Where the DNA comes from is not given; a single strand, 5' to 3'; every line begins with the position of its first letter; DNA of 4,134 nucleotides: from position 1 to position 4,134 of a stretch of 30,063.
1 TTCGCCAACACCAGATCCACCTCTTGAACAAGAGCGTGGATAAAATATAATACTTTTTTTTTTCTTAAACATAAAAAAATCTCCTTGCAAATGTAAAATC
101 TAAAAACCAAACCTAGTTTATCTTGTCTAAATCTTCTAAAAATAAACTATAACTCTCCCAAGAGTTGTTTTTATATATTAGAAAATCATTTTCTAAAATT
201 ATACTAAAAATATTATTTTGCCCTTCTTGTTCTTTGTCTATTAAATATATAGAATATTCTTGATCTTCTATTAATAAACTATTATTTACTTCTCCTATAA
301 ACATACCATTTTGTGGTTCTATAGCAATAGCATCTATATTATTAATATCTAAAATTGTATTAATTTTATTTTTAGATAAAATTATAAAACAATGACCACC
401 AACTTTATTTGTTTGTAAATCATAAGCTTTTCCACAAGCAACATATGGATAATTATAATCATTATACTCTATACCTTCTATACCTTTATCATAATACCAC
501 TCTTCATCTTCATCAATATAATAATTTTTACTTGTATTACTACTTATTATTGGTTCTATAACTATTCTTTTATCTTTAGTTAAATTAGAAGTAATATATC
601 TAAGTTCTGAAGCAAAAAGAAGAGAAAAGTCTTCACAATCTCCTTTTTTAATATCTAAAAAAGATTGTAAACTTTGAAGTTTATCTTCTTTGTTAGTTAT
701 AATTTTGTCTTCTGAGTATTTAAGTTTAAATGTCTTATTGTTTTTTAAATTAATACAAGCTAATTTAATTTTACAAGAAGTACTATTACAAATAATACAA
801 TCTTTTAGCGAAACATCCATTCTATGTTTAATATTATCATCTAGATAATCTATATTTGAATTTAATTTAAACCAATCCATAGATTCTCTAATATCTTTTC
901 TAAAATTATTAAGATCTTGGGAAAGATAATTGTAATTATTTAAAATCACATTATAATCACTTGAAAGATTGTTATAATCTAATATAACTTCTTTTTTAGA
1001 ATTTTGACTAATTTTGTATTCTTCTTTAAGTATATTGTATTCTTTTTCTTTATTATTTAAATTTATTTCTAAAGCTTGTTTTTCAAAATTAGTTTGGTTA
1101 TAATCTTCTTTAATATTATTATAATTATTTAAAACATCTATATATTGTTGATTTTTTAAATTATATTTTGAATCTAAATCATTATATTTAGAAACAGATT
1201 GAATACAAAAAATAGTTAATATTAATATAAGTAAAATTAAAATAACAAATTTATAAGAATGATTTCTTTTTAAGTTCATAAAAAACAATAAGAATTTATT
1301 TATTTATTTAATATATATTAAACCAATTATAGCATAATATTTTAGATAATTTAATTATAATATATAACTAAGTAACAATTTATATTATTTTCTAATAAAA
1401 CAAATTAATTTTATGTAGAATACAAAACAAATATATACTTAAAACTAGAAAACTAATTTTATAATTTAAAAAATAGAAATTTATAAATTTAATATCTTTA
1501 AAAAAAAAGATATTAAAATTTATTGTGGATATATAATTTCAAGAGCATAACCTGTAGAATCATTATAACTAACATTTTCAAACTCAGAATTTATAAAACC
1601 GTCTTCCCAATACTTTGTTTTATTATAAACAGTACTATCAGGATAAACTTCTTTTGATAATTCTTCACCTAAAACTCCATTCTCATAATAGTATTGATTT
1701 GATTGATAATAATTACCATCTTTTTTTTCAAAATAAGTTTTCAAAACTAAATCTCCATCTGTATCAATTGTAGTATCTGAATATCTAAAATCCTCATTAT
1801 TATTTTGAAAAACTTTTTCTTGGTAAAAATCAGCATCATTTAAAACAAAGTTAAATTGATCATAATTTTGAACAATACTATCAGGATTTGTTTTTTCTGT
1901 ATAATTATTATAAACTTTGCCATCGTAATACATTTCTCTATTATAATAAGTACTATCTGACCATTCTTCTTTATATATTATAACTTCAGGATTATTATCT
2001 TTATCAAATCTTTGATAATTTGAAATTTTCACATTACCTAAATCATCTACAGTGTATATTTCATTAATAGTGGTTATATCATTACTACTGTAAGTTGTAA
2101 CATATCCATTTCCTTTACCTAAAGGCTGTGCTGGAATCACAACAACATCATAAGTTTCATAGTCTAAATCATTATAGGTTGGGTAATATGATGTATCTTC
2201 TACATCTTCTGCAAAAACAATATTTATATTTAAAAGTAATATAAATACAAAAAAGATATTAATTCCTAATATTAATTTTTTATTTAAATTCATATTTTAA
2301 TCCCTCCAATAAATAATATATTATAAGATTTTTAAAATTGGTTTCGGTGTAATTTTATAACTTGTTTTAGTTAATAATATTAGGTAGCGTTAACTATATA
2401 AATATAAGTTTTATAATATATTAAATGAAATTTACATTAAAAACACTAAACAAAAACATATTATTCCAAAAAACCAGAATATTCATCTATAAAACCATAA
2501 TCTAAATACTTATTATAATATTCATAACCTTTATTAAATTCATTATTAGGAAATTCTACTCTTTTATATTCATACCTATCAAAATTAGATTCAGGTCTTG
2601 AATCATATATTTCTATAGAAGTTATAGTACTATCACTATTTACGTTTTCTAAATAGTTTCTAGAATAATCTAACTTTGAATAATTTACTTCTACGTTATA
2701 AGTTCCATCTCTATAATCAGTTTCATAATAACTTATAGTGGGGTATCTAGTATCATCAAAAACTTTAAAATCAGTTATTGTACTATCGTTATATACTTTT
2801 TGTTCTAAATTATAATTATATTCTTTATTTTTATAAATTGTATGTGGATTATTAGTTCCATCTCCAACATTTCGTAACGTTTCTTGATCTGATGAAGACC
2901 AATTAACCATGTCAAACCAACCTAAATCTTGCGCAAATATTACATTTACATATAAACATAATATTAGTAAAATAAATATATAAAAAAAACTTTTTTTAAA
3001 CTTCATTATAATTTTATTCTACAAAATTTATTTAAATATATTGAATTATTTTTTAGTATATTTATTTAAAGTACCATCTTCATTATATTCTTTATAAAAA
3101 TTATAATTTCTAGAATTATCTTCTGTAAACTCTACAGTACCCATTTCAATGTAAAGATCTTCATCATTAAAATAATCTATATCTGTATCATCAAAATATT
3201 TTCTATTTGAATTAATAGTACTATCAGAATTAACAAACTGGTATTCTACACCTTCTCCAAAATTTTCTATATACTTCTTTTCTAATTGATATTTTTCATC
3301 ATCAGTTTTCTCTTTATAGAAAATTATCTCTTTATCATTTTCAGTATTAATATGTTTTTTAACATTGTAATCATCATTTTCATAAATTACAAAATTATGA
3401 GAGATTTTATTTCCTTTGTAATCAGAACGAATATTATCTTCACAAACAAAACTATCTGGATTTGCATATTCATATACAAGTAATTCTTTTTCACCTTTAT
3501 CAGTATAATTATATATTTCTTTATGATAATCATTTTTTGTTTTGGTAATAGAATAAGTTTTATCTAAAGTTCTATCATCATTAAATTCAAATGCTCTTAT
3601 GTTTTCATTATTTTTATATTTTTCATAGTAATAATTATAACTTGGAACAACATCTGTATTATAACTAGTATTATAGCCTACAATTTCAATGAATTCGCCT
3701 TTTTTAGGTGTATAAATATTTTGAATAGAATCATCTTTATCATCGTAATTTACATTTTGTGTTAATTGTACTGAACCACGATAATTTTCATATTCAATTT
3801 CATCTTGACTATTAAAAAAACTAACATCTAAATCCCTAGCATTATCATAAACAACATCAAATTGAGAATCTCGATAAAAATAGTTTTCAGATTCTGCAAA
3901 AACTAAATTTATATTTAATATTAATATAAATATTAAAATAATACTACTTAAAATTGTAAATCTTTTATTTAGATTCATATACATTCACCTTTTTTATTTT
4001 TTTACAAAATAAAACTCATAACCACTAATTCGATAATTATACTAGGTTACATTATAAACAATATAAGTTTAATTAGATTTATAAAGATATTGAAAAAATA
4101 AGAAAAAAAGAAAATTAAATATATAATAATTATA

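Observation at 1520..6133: Tandem array of five secreted Y/N/D-rich paralogs with recurrent x-D-S-T and Y-P-D-G-T/S hairpin motifs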

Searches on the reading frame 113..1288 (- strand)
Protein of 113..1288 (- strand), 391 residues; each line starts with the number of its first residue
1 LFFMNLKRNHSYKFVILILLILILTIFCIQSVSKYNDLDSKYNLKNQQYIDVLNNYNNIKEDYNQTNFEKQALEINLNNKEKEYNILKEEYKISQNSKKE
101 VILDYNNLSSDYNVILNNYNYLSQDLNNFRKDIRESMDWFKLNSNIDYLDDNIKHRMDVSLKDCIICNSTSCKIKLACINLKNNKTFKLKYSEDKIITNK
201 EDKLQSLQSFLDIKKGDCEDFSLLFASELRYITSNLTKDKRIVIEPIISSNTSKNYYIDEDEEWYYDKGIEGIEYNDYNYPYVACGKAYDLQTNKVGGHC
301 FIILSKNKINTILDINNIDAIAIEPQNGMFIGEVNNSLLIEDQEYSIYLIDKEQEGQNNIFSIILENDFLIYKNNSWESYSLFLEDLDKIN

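Call 6: search_protein_families(library=pfam, proteins=[window:113-1288:-], max_evalue=1)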
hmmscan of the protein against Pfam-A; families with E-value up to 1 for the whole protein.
window:113-1288:- (391 aa): 4 families
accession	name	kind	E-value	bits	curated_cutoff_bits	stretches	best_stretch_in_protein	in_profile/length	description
PF05529.17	Bap31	-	0.022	15.1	22.7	1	5-68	42-105/138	Bap31/Bap29 transmembrane region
PF01841.26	Transglut_core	-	0.032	15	23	1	198-231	34-67/108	Transglutaminase-like superfamily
PF01956.21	EMC3_TMCO1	-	0.05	13.8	27.1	1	12-87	13-87/169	Integral membrane protein EMC3/TMCO1-like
PF24319.2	DUF7491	-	0.29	11.8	30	1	55-132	8-85/90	Coiled-coil region of unknown function (DUF7491)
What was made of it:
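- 113..1288 (-): Downstream neighbour, 391 aa: N-terminal membrane anchor, coiled-coil-like region and a weak transglutaminase-core-like Cys motif (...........). This is context only; a functional link is unproven. Pfam PF01841 at E 0.032, 15 bits, below the cut-off of 23 (call 6).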

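Call 36: search_protein_families(library=ncbifam, proteins=[window:113-1288:-], max_evalue=1)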
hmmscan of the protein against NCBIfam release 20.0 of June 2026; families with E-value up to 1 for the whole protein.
window:113-1288:- (391 aa): 0 families

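Call 63: search_protein_families(library=phrogs, proteins=[window:113-1288:-], max_evalue=0.1)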
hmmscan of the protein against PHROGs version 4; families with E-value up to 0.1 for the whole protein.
window:113-1288:- (391 aa): 0 families

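Call 64: search_protein_families(library=padloc, proteins=[window:113-1288:-], max_evalue=0.1)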
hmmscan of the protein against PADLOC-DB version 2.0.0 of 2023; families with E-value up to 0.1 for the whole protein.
window:113-1288:- (391 aa): 0 families

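Call 76: search_solved_structures(query=window:113-1288:-, max_evalue=1, show_alignments=2)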
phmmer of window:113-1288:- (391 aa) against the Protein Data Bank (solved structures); distinct sequences matched with E-value up to 1: 0.
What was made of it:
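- On Polymorphic-toxin immunity arrays (YwqK type): Nothing was found in PADLOC, NCBIfam or PDB (calls 36, 64, 76).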

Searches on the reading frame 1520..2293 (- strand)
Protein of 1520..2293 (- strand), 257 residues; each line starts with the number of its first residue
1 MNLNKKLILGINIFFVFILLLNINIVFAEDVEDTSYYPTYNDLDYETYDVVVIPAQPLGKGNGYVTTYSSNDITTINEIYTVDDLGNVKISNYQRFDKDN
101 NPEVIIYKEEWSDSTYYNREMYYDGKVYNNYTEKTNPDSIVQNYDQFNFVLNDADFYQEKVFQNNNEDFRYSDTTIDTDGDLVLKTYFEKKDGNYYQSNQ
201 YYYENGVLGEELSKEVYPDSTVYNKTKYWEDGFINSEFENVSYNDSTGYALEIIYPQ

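Call 6: search_protein_families(library=pfam, proteins=[window:1520-2293:-], max_evalue=1)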
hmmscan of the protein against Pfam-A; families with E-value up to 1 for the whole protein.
window:1520-2293:- (257 aa): 0 families

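Call 36: search_protein_families(library=ncbifam, proteins=[window:1520-2293:-], max_evalue=1)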
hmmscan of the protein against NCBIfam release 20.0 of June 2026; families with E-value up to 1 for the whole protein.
window:1520-2293:- (257 aa): 0 families

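Call 40: find_homologous_proteins(query=A1, max_evalue=10)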
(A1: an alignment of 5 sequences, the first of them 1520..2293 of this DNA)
Query A1 (5 sequences) (257 aa, profile of the alignment): 5 proteins with E <= 10 among 6012 candidates.
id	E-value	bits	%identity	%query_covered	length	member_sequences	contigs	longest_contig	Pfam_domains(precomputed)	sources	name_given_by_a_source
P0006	7.5e-93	330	100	100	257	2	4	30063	-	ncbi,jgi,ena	jgi:hypothetical protein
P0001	1.2e-59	221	27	96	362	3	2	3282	-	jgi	jgi:hypothetical protein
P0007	1.0e-49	188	26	50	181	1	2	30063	-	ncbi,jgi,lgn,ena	jgi:hypothetical protein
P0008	2.6e-41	161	28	50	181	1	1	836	-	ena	-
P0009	6.9e-40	156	39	54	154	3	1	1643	-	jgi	jgi:hypothetical protein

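Call 42: find_encoding_contigs(protein=P0006, flank=3000, max_places=6)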
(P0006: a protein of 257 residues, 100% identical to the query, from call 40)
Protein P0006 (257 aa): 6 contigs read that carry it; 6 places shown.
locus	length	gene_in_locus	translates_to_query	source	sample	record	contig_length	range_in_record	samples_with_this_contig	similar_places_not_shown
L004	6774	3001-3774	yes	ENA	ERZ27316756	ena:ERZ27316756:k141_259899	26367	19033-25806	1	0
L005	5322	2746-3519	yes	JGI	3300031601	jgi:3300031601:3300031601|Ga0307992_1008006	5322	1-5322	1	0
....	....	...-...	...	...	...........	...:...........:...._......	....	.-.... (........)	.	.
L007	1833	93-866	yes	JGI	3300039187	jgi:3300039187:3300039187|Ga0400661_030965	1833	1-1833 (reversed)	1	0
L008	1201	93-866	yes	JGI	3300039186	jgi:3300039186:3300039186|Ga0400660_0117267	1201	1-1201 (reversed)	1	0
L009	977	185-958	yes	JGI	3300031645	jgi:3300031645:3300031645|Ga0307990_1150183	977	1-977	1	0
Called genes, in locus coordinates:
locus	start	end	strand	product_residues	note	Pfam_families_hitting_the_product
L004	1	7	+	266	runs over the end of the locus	-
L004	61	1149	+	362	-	PF07661:MORN_2 (faint)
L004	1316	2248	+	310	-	-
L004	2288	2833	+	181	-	-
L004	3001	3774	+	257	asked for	-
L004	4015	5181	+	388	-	-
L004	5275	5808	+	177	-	PF13749:HATPase_c_4, PF09756:DDRGK (weak), PF08279:HTH_11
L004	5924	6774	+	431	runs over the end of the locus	PF02463:SMC_N (faint), PF13175:AAA_15, PF13304:AAA_21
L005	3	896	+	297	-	?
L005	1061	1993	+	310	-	-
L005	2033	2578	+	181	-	-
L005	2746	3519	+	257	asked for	-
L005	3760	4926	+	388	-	-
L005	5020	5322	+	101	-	?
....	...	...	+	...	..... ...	-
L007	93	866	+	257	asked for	-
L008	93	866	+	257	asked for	-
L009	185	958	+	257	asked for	-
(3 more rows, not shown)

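Call 43: find_encoding_contigs(protein=P0008, flank=3000)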
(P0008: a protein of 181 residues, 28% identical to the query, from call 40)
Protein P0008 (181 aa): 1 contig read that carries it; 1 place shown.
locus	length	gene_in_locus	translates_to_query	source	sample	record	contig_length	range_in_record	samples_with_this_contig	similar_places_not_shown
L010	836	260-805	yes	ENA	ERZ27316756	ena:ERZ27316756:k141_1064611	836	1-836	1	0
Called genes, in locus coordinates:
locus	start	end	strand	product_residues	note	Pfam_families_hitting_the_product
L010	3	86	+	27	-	?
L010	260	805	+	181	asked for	-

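Call 63: search_protein_families(library=phrogs, proteins=[window:1520-2293:-], max_evalue=0.1)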
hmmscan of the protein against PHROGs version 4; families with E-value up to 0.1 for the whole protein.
window:1520-2293:- (257 aa): 0 families

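Call 64: search_protein_families(library=padloc, proteins=[window:1520-2293:-], max_evalue=0.1)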
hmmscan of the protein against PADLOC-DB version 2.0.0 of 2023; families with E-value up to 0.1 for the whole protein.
window:1520-2293:- (257 aa): 0 families

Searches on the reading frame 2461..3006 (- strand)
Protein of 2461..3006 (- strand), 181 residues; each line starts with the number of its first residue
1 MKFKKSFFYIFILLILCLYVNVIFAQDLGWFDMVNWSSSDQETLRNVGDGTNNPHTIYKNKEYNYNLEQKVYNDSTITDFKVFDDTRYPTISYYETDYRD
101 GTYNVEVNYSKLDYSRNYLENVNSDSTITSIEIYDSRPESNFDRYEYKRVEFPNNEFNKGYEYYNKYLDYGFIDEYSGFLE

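Call 6: search_protein_families(library=pfam, proteins=[window:2461-3006:-], max_evalue=1)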
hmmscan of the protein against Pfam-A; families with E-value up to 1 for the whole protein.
window:2461-3006:- (181 aa): 0 families

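Call 36: search_protein_families(library=ncbifam, proteins=[window:2461-3006:-], max_evalue=1)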
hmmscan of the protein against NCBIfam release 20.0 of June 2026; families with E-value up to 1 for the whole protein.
window:2461-3006:- (181 aa): 0 families

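Call 63: search_protein_families(library=phrogs, proteins=[window:2461-3006:-], max_evalue=0.1)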
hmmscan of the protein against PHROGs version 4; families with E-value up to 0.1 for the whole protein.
window:2461-3006:- (181 aa): 1 family
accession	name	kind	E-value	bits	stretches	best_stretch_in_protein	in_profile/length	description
phrog_13863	-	unknown function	0.011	16.9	0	55-88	51-85/97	-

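Call 64: search_protein_families(library=padloc, proteins=[window:2461-3006:-], max_evalue=0.1)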
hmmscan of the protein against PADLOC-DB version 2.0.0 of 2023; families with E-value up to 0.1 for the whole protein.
window:2461-3006:- (181 aa): 1 family
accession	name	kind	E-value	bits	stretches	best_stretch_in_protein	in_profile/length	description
PDLC00280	PtuA1|PtuA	-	0.039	10.9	1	77-161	57-143/445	AAA ATPase domain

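Call 81: predict_structure(alignment_id=A4)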
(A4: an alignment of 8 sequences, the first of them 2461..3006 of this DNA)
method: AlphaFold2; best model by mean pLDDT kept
length: 181 residues; sequences in the alignment: 8
mean_pLDDT: 58.8   pTM: 0.46
mean pLDDT of the five models: 58.8, 47.5, 47.2, 44.6, 42.5
residues with pLDDT >= 90: 0; 70-90: 34; 50-70: 102; < 50: 45
segments of 3 or more residues with pLDDT < 50: 19-35, 38-40, 140-143, 163-181
pLDDT, mean of each block of 10 residues (from residue 1): 65 68 37 47 53 62 66 65 61 70 66 63 72 63 61 63 44 33 30
secondary structure, 60 per line:
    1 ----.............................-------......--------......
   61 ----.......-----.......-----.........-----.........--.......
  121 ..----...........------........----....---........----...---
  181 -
elements in order: H5-33 E41-46 E55-60 E65-71 E77-83 E89-97 E103-111 E114-122 E127-137 E144-151 H163-170
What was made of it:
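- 2461..3006 (-): Gene B, 181 aa. It has four units in register (DGT 49, DST 74, DGT 100, DST 125). Its N-terminal 78 mature residues are 36% identical to D. AlphaFold2 model with nine strands in a hairpin series, pLDDT 58.8, in call 81.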

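Call 83: fold_search(model_id=the predicted structure, library=pdb)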
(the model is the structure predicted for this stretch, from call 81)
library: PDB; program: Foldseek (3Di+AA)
matches with E <= 10: 758; with E <= 0.001: 0
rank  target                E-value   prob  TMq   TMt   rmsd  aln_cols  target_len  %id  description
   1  7fjr                  6.9e-02  0.69  0.22  0.17  20.7       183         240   10  Structure of a mutant of OspA (released 2022-08-10)
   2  6kk9_B                1.1e-01  0.69  0.26  0.25  14.5       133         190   12  A Crystal structure of OspA mutant (released 2020-07-29)
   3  9l35_A                1.1e-01  0.47  0.22  0.16   9.6       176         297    6  Crystal structure of C45G9.5 protein from Caenorhabditis elegans (released 2025-12-17)
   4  9l35_B                1.1e-01  0.54  0.24  0.17   9.0       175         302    5  Crystal structure of C45G9.5 protein from Caenorhabditis elegans (released 2025-12-17)
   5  9yz4_B                1.4e-01  0.84  0.24  0.10   8.5       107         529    7  Neisseria gonorrhoeae Transferrin Binding Protein A in complex with Transferrin Binding Protein B and transferrin (iro (released 2026-03-04)
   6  2oy5                  1.5e-01  0.66  0.25  0.19  13.8       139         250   10  The crystal structure of OspA mutant (released 2008-03-04)
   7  3aum                  1.6e-01  0.66  0.26  0.19  12.2       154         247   10  Crystal structure of OspA mutant (released 2012-02-15)
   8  6iys                  2.0e-01  0.30  0.22  0.17  13.1       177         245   11  Loop deletion and proline insertion mutant (deleting six residues and inserted three proline residues) (released 2019-07-03)
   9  6idc                  2.0e-01  0.30  0.23  0.17  13.2       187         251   10  Loop deletion and proline insertion mutant (deleting six residues and inserted six proline residues) (released 2019-07-03)
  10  4qq1_C                2.1e-01  0.60  0.24  0.11  10.0       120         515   12  Crystal structure of the isotype 1 Transferrin binding protein B (TbpB) from serogroup B Neisseria meningitidis (released 2015-04-01)
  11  2oy8                  2.1e-01  0.38  0.26  0.17  13.9       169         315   10  The crystal structure of OspA mutant (released 2008-03-04)
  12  6kk9_D                2.2e-01  0.41  0.21  0.21  14.8       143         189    8  A Crystal structure of OspA mutant (released 2020-07-29)
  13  2pi3                  2.2e-01  0.25  0.20  0.15  14.3       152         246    6  The crystal structure of OspA mutant (released 2008-05-27)
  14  9clt_B                2.3e-01  0.66  0.24  0.10   9.1       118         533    8  Transferrin Binding Protein A in complex with transferrin binding protein B and transferrin (iron bound to N lobe only (released 2026-03-11)
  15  7jwg_E                2.3e-01  0.30  0.22  0.16  14.9       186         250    7  OspA-Fab 221-7 complex structure (released 2021-09-08)
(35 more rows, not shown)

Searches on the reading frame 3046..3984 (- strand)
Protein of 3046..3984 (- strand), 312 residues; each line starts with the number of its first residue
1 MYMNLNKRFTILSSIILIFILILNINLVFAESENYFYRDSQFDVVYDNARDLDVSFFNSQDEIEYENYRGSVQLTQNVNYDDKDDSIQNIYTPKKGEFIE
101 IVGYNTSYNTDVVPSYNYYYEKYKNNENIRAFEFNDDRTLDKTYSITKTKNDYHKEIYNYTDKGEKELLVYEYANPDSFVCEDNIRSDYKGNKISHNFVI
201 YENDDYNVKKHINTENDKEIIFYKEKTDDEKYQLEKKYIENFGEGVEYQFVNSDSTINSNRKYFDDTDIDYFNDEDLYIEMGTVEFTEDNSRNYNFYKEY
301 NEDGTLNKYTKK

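Call 6: search_protein_families(library=pfam, proteins=[window:3046-3984:-], max_evalue=1)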
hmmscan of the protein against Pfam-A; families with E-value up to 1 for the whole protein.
window:3046-3984:- (312 aa): 0 families

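Call 36: search_protein_families(library=ncbifam, proteins=[window:3046-3978:-], max_evalue=1)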
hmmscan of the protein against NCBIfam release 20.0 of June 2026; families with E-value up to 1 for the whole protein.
window:3046-3978:- (310 aa): 0 families

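Call 63: search_protein_families(library=phrogs, proteins=[window:3046-3978:-], max_evalue=0.1)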
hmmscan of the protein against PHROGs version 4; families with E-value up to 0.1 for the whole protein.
window:3046-3978:- (310 aa): 0 families

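Call 64: search_protein_families(library=padloc, proteins=[window:3046-3978:-], max_evalue=0.1)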
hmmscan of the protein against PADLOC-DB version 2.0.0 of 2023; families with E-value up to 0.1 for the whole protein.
window:3046-3978:- (310 aa): 0 families

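Call 65: find_homologous_proteins(query=window:3046-3978:-, max_evalue=10)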
Query window:3046-3978:- (310 aa): 2 proteins with E <= 10 among 765 candidates.
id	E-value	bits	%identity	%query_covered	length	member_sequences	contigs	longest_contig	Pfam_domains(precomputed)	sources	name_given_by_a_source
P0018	7.8e-193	658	100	100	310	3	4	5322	-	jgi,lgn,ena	jgi:hypothetical protein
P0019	2.9e-92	328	59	86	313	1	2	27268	-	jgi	jgi:hypothetical protein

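Call 66: find_encoding_contigs(protein=P0019, flank=10000)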
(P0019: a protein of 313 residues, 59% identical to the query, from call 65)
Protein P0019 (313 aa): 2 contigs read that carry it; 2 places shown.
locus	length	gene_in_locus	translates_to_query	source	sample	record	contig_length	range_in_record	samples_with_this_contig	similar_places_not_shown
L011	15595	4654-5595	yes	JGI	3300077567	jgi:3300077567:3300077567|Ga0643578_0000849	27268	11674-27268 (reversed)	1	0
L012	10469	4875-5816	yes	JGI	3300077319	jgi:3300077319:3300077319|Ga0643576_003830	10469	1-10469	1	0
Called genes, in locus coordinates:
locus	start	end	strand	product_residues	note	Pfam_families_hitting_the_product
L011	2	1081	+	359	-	?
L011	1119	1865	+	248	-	PF08713:DNA_alkylation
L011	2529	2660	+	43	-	-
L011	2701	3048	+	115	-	-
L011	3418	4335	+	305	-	PF08843:AbiEii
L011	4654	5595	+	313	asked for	-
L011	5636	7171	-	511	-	PF00733:Asn_synthase, PF24167:DUF7411 (faint), PF06508:QueC (faint), PF00733:Asn_synthase (weak), PF01902:Diphthami_syn_2_N, PF28410:Diphthami_syn_2_C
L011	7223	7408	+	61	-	-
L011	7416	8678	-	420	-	PF01136:Peptidase_U32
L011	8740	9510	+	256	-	PF13489:Methyltransf_23, PF13847:Methyltransf_31, PF08241:Methyltransf_11, PF08242:Methyltransf_12, PF13649:Methyltransf_25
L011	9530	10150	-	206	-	-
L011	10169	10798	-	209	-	-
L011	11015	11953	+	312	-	PF01544:CorA, PF23803:Phage_TAC_17 (weak)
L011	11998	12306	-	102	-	-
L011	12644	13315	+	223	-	PF05552:MS_channel_1st_1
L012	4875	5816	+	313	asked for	-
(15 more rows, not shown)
